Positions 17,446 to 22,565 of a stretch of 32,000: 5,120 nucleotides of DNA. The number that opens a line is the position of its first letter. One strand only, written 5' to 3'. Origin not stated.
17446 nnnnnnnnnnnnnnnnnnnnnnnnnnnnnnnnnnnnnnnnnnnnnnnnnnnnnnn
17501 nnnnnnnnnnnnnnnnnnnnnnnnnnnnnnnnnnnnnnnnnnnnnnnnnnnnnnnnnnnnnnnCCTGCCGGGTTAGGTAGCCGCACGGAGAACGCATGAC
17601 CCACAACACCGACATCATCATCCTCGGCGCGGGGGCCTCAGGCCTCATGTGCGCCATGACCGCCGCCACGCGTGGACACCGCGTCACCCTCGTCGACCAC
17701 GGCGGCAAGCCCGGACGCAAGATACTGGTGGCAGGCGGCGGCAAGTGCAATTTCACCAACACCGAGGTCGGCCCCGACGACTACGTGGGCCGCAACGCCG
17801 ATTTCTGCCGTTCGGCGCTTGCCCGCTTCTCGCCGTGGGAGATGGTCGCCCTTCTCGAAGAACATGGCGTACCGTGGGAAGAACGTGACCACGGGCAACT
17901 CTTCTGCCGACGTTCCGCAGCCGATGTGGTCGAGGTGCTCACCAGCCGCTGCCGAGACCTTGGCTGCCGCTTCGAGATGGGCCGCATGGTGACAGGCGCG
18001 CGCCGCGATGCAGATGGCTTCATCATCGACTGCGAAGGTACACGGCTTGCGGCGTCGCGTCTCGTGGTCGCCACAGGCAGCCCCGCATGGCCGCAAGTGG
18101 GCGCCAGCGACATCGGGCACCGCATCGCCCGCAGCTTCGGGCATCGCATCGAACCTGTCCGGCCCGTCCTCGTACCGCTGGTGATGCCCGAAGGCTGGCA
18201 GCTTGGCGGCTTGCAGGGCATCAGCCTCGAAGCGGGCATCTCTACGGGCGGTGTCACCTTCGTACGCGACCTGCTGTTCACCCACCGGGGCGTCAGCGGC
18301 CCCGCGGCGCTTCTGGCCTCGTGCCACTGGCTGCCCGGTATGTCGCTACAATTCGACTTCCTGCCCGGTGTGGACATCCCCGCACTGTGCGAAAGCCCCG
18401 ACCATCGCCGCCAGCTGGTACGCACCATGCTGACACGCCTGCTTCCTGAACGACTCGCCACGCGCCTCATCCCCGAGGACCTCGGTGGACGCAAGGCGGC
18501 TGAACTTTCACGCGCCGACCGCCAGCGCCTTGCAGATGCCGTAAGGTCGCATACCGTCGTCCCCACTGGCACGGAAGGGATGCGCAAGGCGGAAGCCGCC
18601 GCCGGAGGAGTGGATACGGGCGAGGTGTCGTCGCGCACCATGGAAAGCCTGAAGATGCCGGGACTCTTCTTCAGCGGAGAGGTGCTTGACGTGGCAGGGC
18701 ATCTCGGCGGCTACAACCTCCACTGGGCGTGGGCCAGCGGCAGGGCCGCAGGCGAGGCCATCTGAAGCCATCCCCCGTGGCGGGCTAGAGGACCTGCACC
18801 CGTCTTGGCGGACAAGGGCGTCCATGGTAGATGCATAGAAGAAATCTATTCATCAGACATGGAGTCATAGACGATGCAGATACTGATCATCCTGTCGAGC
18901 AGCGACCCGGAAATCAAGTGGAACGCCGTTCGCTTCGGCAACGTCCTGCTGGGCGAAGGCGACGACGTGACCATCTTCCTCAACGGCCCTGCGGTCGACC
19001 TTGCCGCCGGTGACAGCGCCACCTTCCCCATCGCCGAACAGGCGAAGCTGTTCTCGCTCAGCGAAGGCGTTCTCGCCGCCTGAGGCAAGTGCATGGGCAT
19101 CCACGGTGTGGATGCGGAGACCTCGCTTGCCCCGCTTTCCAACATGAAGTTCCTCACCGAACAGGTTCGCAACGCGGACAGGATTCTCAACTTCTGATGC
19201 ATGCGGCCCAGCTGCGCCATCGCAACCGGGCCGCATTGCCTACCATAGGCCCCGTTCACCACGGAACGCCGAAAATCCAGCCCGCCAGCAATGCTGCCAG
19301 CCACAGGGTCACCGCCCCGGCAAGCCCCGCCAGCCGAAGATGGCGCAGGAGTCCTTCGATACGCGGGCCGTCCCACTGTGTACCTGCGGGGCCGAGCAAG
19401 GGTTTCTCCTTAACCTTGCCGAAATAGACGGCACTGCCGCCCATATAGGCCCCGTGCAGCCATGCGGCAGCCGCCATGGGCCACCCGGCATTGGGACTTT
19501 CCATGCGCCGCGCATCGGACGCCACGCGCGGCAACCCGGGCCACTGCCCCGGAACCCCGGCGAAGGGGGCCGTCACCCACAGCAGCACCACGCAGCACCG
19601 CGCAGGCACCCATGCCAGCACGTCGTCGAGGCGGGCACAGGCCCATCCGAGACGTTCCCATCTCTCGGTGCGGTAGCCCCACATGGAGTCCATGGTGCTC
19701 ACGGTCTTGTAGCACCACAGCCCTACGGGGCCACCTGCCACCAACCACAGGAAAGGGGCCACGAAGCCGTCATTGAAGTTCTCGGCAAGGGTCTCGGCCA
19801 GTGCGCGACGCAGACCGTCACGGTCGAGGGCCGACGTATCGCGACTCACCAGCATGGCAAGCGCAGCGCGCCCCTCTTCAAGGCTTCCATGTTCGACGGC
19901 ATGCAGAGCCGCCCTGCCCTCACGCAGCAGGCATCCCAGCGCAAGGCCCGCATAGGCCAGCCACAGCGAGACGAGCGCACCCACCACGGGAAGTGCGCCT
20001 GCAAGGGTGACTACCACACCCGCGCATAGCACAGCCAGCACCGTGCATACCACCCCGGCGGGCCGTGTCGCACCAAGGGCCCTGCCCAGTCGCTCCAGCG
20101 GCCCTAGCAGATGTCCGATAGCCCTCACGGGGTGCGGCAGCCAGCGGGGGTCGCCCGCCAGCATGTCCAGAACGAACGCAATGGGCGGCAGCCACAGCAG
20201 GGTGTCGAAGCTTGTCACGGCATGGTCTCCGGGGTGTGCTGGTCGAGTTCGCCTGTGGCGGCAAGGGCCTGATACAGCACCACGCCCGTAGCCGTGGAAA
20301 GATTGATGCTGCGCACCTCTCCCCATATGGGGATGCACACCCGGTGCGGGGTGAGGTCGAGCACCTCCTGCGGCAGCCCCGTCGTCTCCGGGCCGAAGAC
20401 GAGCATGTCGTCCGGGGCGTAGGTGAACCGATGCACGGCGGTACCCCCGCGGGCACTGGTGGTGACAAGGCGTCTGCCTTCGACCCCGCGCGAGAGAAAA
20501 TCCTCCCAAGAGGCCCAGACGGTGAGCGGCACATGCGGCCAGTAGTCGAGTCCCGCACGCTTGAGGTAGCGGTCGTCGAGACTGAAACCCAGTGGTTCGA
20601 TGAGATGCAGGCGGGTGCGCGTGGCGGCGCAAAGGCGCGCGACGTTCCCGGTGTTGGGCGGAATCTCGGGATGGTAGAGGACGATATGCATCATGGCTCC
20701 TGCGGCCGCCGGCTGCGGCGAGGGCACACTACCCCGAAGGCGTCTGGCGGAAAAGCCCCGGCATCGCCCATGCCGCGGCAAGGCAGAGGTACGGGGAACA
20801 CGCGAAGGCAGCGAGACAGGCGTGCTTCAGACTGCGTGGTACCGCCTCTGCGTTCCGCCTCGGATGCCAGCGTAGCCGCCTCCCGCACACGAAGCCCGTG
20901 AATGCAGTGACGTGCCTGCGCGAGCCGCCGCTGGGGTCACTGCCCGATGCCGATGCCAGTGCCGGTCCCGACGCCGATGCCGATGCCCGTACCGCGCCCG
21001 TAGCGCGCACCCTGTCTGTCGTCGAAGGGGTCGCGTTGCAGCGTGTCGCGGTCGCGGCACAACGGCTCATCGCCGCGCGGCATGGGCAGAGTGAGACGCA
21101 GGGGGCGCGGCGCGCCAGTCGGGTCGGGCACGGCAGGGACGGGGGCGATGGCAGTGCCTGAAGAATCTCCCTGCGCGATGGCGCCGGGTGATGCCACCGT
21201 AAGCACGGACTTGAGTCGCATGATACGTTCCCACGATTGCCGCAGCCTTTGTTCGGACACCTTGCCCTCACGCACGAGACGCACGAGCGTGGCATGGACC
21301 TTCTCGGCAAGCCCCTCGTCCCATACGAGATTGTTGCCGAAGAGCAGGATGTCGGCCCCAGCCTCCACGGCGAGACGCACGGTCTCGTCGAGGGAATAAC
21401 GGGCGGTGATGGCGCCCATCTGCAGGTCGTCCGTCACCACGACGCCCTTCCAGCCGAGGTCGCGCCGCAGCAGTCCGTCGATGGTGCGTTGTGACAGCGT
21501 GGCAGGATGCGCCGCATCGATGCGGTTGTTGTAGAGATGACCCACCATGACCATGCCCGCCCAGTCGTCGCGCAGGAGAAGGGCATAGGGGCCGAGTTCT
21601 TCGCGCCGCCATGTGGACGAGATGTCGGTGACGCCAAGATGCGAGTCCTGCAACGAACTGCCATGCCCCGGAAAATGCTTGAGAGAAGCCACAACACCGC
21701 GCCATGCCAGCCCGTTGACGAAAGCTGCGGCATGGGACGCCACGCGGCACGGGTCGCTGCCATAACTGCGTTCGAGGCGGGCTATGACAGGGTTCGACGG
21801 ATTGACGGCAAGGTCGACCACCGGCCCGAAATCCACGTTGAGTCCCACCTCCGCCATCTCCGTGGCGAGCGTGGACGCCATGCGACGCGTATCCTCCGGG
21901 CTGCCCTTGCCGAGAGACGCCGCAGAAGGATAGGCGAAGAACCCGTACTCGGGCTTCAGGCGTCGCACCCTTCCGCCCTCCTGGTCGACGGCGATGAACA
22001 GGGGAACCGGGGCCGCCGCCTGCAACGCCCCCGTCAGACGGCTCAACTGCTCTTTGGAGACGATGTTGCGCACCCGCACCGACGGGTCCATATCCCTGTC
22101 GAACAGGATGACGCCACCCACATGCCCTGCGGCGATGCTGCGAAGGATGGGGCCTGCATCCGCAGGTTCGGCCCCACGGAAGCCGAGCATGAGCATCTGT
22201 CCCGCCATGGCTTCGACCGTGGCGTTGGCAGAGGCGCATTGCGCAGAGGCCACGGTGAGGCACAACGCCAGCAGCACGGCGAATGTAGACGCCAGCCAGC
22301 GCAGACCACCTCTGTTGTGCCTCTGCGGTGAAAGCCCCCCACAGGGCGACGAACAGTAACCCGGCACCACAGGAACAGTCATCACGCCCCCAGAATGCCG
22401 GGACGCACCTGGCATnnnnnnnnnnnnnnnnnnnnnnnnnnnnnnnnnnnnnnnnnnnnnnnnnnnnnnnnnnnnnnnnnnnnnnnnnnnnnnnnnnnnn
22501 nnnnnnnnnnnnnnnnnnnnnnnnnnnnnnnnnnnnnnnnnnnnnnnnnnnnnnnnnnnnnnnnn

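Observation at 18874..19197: In-frame UGA plus SECIS-like hairpin: the DsrE-like ORF is most likely a U-x-x-C selenoprotein truncated by the ORF track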

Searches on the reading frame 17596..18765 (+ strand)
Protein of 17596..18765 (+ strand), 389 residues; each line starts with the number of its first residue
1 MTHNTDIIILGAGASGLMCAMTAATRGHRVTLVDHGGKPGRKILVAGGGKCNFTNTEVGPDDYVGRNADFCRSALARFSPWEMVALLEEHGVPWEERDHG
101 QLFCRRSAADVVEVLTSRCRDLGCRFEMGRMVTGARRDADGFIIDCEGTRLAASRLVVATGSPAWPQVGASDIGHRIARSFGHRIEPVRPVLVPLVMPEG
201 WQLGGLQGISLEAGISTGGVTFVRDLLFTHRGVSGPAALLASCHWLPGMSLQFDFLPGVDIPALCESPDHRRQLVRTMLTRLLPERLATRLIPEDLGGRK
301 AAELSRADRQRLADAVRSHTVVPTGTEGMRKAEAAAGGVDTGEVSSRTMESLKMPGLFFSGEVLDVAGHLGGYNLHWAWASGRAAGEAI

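Call 4: search_protein_families(library=pfam, proteins=[window:17596-18765:+], max_evalue=1)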
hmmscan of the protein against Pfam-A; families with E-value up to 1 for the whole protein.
window:17596-18765:+ (389 aa): 19 families
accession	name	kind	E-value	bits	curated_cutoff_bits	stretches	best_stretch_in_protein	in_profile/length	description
PF03486.20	HI0933_like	-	1.2e-86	290.6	50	1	6-387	2-243/244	HI0933-like protein Rossmann domain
PF22780.1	HI0933_like_1st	-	8.1e-33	114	27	1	189-333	1-164/165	HI0933-like protein barrel and H2TH domain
PF01266.30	DAO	-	2.4e-11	44.2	27.9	2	6-108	1-96/353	FAD dependent oxidoreductase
PF07992.20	Pyr_redox_2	-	1.1e-08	35.3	26.1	2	6-42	2-39/291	Pyridine nucleotide-disulphide oxidoreductase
PF00890.30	FAD_binding_2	-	1.1e-08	35.2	20.4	1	6-101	1-108/414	FAD binding domain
PF12831.13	FAD_oxidored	-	1e-05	25.5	27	1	6-40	1-35/416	FAD dependent oxidoreductase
PF13450.12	NAD_binding_8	-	2.8e-05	24.7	21.9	1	9-40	1-32/68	NAD(P)-binding Rossmann-like domain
PF00070.33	Pyr_redox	-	3.4e-05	24.7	22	1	7-40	2-35/82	Pyridine nucleotide-disulphide oxidoreductase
PF13738.12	Pyr_redox_3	-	8.5e-05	22.4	30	2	8-36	1-30/305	Pyridine nucleotide-disulphide oxidoreductase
PF01134.28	GIDA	-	0.00058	19.5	22.1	1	6-35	1-30/391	Glucose inhibited division protein A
PF01946.23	Thi4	-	0.0015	18.3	26.2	1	4-38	17-52/235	Thi4 family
PF22645.1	GKRP_SIS_N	-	0.0054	16.9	27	1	4-63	16-74/113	Glucokinase regulatory protein N-terminal SIS domain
PF01494.25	FAD_binding_3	-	0.012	15.3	22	1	5-35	2-32/349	FAD binding domain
PF02558.23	ApbA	-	0.024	14.7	22.2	1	7-37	1-31/150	Ketopantoate reductase PanE/ApbA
PF13454.12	NAD_binding_9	-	0.047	14.1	21.8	1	9-162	2-154/155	FAD-NAD(P)-binding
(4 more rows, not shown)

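Call 5: search_protein_families(library=ncbifam, proteins=[window:17596-18765:+], max_evalue=1)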
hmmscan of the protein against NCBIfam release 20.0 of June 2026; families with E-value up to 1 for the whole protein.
window:17596-18765:+ (389 aa): 118 families (the best 25 are shown)
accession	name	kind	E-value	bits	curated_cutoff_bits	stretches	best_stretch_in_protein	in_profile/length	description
TIGR00275.1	TIGR00275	subfamily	8e-109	364.1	183.8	1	7-386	1-400/401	aminoacetone oxidase family FAD-binding enzyme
TIGR03862.1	flavo_PP4765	subfamily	2.1e-15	56.5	242.65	1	28-388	2-370/376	TIGR03862 family flavoprotein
TIGR03997.1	mycofact_OYE_2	equivalog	3.6e-07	29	793.15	1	5-46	380-421/645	mycofactocin system FadH/OYE family oxidoreductase 2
NF008425.0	PRK11259.1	equivalog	4.8e-07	29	257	2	2-37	2-37/377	N-methyl-L-tryptophan oxidase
NF001933.0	PRK00711.1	subfamily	2.8e-06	26.6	383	1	7-52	3-48/429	D-amino acid dehydrogenase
TIGR01372.1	soxA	subfamily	5.5e-06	24.4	1164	1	2-43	166-207/996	sarcosine oxidase subunit alpha family protein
TIGR02032.1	GG-red-SF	subfamily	1.2e-05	25.2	158.8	1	6-162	2-147/297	geranylgeranyl reductase family protein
TIGR02352.1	thiamin_ThiO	equivalog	2.3e-05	23.7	250.8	1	7-113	1-102/351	glycine oxidase ThiO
NF004789.0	PRK06134.1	subfamily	4.5e-05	22.2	747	1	3-47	11-55/581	FAD-dependent oxidoreductase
NF009410.0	PRK12771.1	subfamily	4.5e-05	22.2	516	1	6-40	140-174/566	NAD(P)-binding protein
NF006130.0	PRK08274.1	equivalog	6.5e-05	21.9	369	1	2-39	3-40/467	FAD-dependent tricarballylate dehydrogenase TcuA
NF009477.0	PRK12843.1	equivalog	8e-05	21.3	758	1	3-83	15-98/578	FAD-dependent oxidoreductase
NF045637.1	carotdesatCrtDProt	equivalog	8.5e-05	21.3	580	1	7-43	1-37/485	1-hydroxycarotenoid 3,4-desaturase CrtD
TIGR03197.1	MnmC_Cterm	equivalog_domain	9.4e-05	21.6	174.2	1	6-41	1-36/400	FAD-dependent 5-carboxymethylaminomethyl-2-thiouridine(34) oxidoreductase MnmC1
TIGR03364.1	HpnW_proposed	hypoth_equivalog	0.0001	21.5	285.1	1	5-37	1-33/365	TIGR03364 family FAD-dependent oxidoreductase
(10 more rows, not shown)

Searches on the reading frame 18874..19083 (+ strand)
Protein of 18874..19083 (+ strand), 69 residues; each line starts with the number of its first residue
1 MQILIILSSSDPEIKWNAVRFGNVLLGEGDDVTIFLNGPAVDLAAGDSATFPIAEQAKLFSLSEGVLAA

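Call 4: search_protein_families(library=pfam, proteins=[window:18874-19080:+], max_evalue=1)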
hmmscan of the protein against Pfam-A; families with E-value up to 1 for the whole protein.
seq(69 aa): 2 families
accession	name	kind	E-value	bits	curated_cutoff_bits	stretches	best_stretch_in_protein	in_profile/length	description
PF13464.11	RodZ_C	-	0.098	13.1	23.9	1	16-46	33-63/72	RodZ C-terminal domain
PF02635.20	DsrE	-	0.22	12.1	22.7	1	1-52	1-54/116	DsrE/DsrF-like family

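Call 29: find_encoding_contigs(protein=window:18874-19083:+, flank=10000, max_places=4)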
Protein window:18874-19083:+ (69 aa): 24 contigs read that carry it; 4 places shown.
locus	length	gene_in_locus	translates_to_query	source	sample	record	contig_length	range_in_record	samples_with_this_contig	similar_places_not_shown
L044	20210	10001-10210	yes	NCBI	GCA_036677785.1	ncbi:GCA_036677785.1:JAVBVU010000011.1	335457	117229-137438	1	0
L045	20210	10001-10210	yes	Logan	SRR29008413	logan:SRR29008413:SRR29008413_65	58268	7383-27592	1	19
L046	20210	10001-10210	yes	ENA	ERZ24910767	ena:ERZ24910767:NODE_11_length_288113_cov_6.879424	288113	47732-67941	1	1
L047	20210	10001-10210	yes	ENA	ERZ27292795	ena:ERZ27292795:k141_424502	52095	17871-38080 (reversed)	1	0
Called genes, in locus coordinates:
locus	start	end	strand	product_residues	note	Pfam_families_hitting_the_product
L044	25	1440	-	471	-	PF00289:Biotin_carb_N, PF02786:CPSase_L_D2, PF02785:Biotin_carb_C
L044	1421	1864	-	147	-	PF07238:PilZ (weak)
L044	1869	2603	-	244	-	PF13677:MotB_plug, PF00691:OmpA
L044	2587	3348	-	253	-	PF01618:MotA_ExbB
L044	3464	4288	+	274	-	PF01048:PNP_UDP_1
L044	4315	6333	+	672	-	PF00009:GTP_EFTU, PF01926:MMR_HSR1 (weak), PF22042:EF-G_D2 (weak), PF03144:GTP_EFTU_D2 (weak), PF00679:EFG_C, PF21018:BipA_C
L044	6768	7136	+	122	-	-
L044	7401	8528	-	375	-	PF00561:Abhydrolase_1, PF12146:Hydrolase_4, PF12697:Abhydrolase_6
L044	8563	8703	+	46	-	-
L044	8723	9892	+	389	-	PF00890:FAD_binding_2, PF01266:DAO, PF03486:HI0933_like, PF07992:Pyr_redox_2 (faint), PF12831:FAD_oxidored (weak), PF13450:NAD_binding_8 (faint), PF22780:HI0933_like_1st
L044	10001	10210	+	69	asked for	-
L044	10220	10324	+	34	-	-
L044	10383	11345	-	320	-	PF03186:CobD_Cbib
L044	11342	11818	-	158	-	PF00588:SpoU_methylase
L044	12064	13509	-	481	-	PF00933:Glyco_hydro_3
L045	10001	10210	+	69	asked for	-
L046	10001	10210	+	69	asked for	-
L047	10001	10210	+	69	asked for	-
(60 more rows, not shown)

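Call 31: list_cluster_members(proteins=[window:18874-19083:+, window:17596-18765:+, window:13187-15205:+])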
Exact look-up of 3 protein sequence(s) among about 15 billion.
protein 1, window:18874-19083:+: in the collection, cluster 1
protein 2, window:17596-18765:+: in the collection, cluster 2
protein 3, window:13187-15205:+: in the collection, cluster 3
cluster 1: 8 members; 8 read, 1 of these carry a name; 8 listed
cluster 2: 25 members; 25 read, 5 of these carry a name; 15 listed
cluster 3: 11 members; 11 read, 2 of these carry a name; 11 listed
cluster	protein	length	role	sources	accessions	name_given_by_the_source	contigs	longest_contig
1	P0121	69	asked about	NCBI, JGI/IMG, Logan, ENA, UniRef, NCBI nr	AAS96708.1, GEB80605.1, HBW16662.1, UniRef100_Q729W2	MAG TPA: sulfur reduction protein DsrE [Desulfovibrio sp.] | uncharacterized protein involved in oxidation of intracellular sulfur | Sulfur reduction protein DsrE n=2 Tax=Nitratidesulfovibrio vulgaris TaxID=881 ...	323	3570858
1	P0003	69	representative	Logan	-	-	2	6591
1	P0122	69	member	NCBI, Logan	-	-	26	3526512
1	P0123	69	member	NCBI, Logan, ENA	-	-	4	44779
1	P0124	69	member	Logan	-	-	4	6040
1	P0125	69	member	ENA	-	-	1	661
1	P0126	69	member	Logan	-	-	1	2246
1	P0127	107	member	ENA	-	-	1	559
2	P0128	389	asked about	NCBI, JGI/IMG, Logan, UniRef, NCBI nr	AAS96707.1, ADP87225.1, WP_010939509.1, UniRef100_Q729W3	BaiN/RdsA family NAD(P)/FAD-dependent oxidoreductase [Nitratidesulfovibrio vulgaris] | hypothetical protein | HI0933 family protein n=1 Tax=Nitratidesulfovibrio vulgaris (strain ATCC 29579 / DSM 644 ...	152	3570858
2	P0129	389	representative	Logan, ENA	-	-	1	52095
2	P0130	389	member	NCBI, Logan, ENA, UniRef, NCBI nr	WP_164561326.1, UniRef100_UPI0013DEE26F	NAD(P)/FAD-dependent oxidoreductase [Nitratidesulfovibrio vulgaris] | NAD(P)/FAD-dependent oxidoreductase n=1 Tax=Nitratidesulfovibrio vulgaris TaxID=881 ...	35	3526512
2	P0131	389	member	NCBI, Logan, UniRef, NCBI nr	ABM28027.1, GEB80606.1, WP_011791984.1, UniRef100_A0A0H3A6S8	BaiN/RdsA family NAD(P)/FAD-dependent oxidoreductase [Nitratidesulfovibrio vulgaris] | HI0933 family protein n=1 Tax=Nitratidesulfovibrio vulgaris (strain DP4) TaxID=391774 ... | NAD(P)/FAD-dependent oxidoreductase [Nitratidesulfovibrio vulgaris]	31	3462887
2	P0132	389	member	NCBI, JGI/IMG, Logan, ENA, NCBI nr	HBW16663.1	MAG TPA: aminoacetone oxidase family FAD-binding enzyme [Desulfovibrio sp.] | aminoacetone oxidase family FAD-binding enzyme [Desulfovibrio sp.]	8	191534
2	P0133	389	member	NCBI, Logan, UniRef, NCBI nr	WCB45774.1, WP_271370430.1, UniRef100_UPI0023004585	NAD(P)/FAD-dependent oxidoreductase [Nitratidesulfovibrio vulgaris] | NAD(P)/FAD-dependent oxidoreductase n=1 Tax=Nitratidesulfovibrio vulgaris TaxID=881 ...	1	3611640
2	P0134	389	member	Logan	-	-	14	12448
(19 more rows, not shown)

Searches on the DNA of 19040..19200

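Call 71: search_rna_families(source=window, start=19040, end=19200, threshold=evalue, max_evalue=10)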
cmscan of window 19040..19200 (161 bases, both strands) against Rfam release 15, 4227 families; matches with E-value up to 10: 1.
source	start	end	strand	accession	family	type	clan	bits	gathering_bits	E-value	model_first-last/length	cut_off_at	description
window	19056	19115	+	RF02564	naRNA4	Gene; sRNA;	-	16.7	59.5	0.51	1-77/77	no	Nucleoid-associated noncoding RNA 4 (CssrE)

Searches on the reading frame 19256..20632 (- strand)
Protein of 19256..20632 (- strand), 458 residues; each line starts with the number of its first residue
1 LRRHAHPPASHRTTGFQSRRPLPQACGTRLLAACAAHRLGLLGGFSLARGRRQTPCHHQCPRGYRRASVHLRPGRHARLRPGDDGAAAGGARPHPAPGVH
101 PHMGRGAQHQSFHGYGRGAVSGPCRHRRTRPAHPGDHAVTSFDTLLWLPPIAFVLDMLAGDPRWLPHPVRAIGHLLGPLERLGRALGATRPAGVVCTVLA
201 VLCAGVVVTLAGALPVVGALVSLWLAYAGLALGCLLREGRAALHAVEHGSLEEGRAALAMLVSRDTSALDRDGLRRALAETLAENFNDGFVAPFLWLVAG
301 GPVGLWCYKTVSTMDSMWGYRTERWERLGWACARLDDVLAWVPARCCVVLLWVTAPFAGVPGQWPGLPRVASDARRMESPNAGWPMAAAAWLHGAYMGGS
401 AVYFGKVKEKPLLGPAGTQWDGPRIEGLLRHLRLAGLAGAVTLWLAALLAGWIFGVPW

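Call 24: search_protein_families(library=pfam, proteins=[window:19256-20632:-], max_evalue=0.00001)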
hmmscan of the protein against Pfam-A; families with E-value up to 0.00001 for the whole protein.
window:19256-20632:- (458 aa): 1 family
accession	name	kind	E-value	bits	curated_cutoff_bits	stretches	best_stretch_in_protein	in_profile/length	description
PF03186.18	CobD_Cbib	-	2e-84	283.7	34.4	1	151-426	3-276/282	CobD/Cbib protein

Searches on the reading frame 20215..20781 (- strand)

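Call 24: search_protein_families(library=pfam, proteins=[window:20215-20781:-], max_evalue=0.00001)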
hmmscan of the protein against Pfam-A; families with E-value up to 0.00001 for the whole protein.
window:20215-20781:- (188 aa): 1 family
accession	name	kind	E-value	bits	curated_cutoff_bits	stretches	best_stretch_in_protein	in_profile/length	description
PF00588.24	SpoU_methylase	-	1.9e-35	122.5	29.7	1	31-170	2-142/142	SpoU rRNA Methylase family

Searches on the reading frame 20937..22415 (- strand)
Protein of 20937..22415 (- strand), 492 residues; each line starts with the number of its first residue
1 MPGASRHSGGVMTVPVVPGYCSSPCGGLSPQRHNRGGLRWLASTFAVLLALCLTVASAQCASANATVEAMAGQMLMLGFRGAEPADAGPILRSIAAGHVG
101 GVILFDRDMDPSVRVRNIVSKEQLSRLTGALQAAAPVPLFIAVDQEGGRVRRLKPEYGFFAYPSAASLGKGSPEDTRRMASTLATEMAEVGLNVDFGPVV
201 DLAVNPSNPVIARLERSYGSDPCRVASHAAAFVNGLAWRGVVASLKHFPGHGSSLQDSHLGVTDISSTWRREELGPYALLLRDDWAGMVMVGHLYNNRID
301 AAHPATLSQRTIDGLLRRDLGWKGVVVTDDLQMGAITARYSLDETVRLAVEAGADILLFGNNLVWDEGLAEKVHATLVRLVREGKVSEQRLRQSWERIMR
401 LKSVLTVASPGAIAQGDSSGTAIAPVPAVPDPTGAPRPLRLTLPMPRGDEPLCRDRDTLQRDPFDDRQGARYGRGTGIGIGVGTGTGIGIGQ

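Call 24: search_protein_families(library=pfam, proteins=[window:20937-22415:-], max_evalue=0.00001)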
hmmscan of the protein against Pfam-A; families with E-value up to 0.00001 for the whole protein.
window:20937-22415:- (492 aa): 1 family
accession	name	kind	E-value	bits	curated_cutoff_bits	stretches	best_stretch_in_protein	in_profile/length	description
PF00933.27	Glyco_hydro_3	-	1.5e-65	222.2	27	1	68-401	3-316/316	Glycosyl hydrolase family 3 N terminal domain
